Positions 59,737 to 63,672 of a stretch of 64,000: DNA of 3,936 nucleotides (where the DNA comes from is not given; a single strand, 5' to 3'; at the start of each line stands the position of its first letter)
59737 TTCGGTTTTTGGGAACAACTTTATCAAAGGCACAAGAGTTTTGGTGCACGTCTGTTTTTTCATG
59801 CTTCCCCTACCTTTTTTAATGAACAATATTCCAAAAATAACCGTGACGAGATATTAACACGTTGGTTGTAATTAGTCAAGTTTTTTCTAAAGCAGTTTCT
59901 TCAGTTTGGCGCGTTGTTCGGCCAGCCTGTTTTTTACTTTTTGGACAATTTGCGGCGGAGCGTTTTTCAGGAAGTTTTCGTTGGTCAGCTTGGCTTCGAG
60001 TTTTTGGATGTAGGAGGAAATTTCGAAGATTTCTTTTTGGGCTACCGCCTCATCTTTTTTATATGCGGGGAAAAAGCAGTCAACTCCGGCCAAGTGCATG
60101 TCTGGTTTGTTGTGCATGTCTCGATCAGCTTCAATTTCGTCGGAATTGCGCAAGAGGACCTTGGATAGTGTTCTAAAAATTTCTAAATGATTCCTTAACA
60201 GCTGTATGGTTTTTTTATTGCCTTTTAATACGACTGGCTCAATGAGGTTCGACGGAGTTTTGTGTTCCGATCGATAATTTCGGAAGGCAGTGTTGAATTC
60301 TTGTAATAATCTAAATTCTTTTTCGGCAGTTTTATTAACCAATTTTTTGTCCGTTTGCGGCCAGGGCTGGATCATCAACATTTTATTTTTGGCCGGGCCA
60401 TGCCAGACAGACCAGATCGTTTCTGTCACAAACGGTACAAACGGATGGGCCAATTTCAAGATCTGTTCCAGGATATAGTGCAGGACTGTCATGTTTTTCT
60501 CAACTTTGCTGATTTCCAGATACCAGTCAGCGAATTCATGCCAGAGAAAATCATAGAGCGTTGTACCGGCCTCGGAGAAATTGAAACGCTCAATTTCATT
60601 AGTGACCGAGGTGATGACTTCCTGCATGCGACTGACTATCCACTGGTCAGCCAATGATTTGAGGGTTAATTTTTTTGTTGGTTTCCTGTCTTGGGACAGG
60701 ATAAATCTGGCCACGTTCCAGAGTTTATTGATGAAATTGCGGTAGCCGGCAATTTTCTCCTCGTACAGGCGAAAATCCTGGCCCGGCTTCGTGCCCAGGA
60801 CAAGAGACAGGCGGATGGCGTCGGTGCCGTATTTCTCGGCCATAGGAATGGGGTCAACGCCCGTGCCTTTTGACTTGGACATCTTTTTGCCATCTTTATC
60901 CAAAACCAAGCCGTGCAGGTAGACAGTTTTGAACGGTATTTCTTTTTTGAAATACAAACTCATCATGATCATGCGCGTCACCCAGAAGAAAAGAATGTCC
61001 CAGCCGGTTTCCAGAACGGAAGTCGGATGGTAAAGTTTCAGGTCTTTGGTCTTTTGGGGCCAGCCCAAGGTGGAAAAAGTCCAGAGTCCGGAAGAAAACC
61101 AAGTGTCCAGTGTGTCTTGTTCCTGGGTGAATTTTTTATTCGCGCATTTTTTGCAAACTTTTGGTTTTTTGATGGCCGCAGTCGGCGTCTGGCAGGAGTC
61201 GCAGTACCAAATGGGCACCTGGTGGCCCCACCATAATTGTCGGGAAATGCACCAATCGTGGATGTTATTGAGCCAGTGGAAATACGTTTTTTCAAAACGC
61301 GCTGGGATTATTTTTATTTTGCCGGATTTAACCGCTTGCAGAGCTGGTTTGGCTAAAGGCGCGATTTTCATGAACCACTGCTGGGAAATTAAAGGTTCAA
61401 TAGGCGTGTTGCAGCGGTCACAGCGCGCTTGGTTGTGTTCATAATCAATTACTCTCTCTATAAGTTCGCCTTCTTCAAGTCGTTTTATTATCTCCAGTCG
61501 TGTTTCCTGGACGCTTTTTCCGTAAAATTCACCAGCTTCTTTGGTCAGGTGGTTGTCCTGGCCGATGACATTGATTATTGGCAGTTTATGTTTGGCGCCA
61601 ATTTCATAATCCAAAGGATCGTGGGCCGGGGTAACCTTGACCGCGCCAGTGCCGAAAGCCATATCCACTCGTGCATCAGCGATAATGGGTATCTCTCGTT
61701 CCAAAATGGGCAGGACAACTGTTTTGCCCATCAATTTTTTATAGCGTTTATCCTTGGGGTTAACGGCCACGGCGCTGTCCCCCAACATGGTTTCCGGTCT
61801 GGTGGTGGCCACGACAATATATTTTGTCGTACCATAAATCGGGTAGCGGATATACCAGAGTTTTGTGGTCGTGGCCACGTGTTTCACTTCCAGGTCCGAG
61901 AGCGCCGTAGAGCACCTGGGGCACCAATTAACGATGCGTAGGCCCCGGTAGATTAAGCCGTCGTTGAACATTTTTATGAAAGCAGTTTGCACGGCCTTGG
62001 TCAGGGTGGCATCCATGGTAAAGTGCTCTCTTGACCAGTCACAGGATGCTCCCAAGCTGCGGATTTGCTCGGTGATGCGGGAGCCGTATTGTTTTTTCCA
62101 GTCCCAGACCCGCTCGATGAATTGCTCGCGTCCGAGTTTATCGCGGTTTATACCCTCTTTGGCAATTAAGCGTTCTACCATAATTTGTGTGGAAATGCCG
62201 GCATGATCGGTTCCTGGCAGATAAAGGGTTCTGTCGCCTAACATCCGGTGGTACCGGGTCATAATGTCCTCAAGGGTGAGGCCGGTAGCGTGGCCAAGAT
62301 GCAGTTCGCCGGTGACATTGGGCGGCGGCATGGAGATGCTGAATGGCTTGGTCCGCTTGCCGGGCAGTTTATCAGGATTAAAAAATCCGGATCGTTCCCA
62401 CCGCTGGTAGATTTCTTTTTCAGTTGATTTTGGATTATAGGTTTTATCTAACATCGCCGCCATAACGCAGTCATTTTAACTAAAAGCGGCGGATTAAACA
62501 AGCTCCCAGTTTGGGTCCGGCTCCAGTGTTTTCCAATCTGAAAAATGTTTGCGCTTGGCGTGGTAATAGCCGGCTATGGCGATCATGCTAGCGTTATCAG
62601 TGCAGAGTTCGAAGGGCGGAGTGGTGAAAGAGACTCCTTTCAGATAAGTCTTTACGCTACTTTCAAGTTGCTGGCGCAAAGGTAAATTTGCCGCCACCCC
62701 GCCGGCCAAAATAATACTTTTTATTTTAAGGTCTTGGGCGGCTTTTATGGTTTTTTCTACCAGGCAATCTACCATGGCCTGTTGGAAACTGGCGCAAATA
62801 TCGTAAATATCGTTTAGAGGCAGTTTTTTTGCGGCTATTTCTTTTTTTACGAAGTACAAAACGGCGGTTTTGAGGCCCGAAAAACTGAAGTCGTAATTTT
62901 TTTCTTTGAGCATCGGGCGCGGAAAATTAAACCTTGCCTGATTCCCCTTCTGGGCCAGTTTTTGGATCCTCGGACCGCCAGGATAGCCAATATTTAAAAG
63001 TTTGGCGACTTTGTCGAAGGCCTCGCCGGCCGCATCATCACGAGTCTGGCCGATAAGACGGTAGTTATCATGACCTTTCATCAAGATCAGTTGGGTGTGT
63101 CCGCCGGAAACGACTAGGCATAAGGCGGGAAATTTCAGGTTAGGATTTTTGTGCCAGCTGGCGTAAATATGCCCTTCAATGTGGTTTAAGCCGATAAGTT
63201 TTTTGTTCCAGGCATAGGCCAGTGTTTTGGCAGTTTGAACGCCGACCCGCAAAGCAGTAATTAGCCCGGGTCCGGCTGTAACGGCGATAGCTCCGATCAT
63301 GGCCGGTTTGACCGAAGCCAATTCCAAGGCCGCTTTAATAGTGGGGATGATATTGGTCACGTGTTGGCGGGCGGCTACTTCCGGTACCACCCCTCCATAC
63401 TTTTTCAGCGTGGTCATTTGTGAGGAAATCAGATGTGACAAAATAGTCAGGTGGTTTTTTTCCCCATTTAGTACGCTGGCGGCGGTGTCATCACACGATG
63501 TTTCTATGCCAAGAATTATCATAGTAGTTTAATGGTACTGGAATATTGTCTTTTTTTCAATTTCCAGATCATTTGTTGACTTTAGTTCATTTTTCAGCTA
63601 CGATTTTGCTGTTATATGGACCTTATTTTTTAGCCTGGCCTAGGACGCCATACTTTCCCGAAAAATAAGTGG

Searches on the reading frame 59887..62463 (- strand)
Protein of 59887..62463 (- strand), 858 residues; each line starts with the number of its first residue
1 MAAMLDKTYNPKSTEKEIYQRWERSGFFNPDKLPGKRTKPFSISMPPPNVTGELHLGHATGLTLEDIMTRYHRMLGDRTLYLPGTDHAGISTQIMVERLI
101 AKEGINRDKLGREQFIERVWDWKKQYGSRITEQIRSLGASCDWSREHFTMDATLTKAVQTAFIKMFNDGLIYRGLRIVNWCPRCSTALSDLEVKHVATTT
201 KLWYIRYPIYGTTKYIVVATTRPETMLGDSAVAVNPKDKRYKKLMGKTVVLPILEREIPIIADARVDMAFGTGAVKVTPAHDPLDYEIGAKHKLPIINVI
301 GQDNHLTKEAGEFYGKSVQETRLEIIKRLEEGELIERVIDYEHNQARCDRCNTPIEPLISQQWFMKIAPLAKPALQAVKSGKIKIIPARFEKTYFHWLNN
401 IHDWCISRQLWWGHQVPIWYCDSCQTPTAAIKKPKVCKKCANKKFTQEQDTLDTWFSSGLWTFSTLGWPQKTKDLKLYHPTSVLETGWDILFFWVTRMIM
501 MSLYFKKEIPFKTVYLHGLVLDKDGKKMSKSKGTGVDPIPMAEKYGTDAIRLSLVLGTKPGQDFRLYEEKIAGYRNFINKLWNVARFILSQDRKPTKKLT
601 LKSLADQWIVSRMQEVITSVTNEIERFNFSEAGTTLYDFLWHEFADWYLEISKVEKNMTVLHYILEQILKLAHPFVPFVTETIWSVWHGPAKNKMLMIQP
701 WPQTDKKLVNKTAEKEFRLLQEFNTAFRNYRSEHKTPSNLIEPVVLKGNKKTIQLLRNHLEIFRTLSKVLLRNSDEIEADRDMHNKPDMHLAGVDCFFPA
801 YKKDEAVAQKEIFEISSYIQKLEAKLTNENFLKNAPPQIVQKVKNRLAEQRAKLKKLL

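Call 26: search_protein_families(library=pfam, proteins=[window:59887-62463:-], max_evalue=0.0001)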
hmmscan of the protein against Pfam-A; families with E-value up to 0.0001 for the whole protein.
window:59887-62463:- (858 aa): 5 families
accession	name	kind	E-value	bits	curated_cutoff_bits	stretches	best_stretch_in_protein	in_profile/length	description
PF00133.28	tRNA-synt_1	-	8.3e-139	463.3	22.7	1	18-565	2-412/414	tRNA synthetases class I (I, L, M and V)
PF08264.19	Anticodon_1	-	4.6e-37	127.6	25.1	1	606-742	1-144/148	Anticodon-binding domain of tRNA ligase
PF09334.17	tRNA-synt_1g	-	4.1e-22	78.9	20.1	1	43-194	3-136/391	tRNA synthetases class I (M)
PF13603.12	tRNA-synt_1_2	-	2.5e-11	43.9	25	1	245-307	85-147/185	Leucyl-tRNA synthetase, editing domain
PF10458.14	Val_tRNA-synt_C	-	6e-06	26.9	25.9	1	809-857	10-58/66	Valyl tRNA synthetase tRNA binding arm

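Call 41: find_homologous_proteins(query=window:59887-62463:-, max_evalue=1e-50)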
Query window:59887-62463:- (858 aa): 8000 proteins with E <= 1e-50 among 8000 candidates; the best 120 are listed.
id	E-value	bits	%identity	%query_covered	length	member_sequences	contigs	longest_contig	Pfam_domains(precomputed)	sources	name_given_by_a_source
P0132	0.0e+0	2011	100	100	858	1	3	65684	PF09334.18,PF08264.20,PF13603.13,PF00133.29,PF10458.15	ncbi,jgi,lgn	-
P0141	0.0e+0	1829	90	100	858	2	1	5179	PF09334.18,PF08264.20,PF13603.13,PF00133.29,PF10458.15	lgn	-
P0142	0.0e+0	1685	82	100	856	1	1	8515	PF09334.18,PF08264.20,PF13603.13,PF00133.29,PF10458.15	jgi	jgi:valyl-tRNA synthetase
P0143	0.0e+0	1545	76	100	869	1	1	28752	PF09334.18,PF08264.20,PF13603.13,PF00133.29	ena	-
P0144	0.0e+0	1452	72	100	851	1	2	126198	PF09334.18,PF08264.20,PF13603.13,PF00133.29,PF10458.15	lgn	-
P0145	0.0e+0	1393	69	100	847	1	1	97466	PF09334.18,PF08264.20,PF13603.13,PF00133.29,PF10458.15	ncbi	-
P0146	0.0e+0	1387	69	100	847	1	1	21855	PF09334.18,PF08264.20,PF13603.13,PF00133.29,PF10458.15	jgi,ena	-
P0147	0.0e+0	1381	68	100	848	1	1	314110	PF09334.18,PF08264.20,PF13603.13,PF00133.29,PF10458.15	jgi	-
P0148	0.0e+0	1373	67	100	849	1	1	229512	PF09334.18,PF08264.20,PF13603.13,PF00133.29,PF10458.15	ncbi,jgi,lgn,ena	ncbi:MAG: valine--tRNA ligase [Patescibacteria group bacterium]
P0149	0.0e+0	1347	-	-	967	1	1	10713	PF09334.18,PF08264.20,PF13603.13,PF00133.29,PF10458.15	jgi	-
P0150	0.0e+0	1341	-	-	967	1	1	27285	PF09334.18,PF08264.20,PF13603.13,PF00133.29,PF10458.15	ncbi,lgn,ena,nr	ncbi:valine--tRNA ligase [Patescibacteria group bacterium]|nr:valine--tRNA ligase [Patescibacteria g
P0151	0.0e+0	1338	67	100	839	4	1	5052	PF09334.18,PF08264.20,PF13603.13,PF00133.29,PF10458.15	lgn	-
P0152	0.0e+0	1332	-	-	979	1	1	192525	PF09334.18,PF08264.20,PF13603.13,PF00133.29,PF10458.15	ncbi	ncbi:MAG: valine--tRNA ligase [Patescibacteria group bacterium]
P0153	0.0e+0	1328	66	100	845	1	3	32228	PF09334.18,PF08264.20,PF13603.13,PF00133.29,PF10458.15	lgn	-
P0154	0.0e+0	1325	-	-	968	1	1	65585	PF09334.18,PF08264.20,PF13603.13,PF00133.29,PF10458.15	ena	-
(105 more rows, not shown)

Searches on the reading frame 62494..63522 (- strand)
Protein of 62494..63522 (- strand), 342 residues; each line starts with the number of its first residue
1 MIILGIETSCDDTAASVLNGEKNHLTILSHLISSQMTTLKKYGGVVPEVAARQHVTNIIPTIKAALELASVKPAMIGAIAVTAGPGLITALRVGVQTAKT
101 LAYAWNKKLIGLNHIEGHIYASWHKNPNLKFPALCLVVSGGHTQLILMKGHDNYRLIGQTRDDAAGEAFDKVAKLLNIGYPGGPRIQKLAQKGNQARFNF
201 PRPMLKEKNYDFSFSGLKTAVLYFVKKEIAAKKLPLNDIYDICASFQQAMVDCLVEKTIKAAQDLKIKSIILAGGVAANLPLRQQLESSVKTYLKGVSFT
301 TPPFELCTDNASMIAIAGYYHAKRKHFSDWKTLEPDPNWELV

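Call 26: search_protein_families(library=pfam, proteins=[window:62494-63522:-], max_evalue=0.0001)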
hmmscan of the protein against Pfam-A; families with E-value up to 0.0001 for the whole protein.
window:62494-63522:- (342 aa): 3 families
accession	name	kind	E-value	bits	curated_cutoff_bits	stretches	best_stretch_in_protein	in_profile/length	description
PF00814.31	TsaD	-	5.2e-96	321.8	24.8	1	26-315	1-263/264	tRNA N6-adenosine threonylcarbamoyltransferase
PF02543.21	Carbam_trans_N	-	3e-07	30.6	24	0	173-288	210-322/346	Carbamoyltransferase N-terminus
PF22521.2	HypF_C_2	-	2e-06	28.2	27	1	207-292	133-219/241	Carbamoyltransferase, Kae1-like Domain, second subdomain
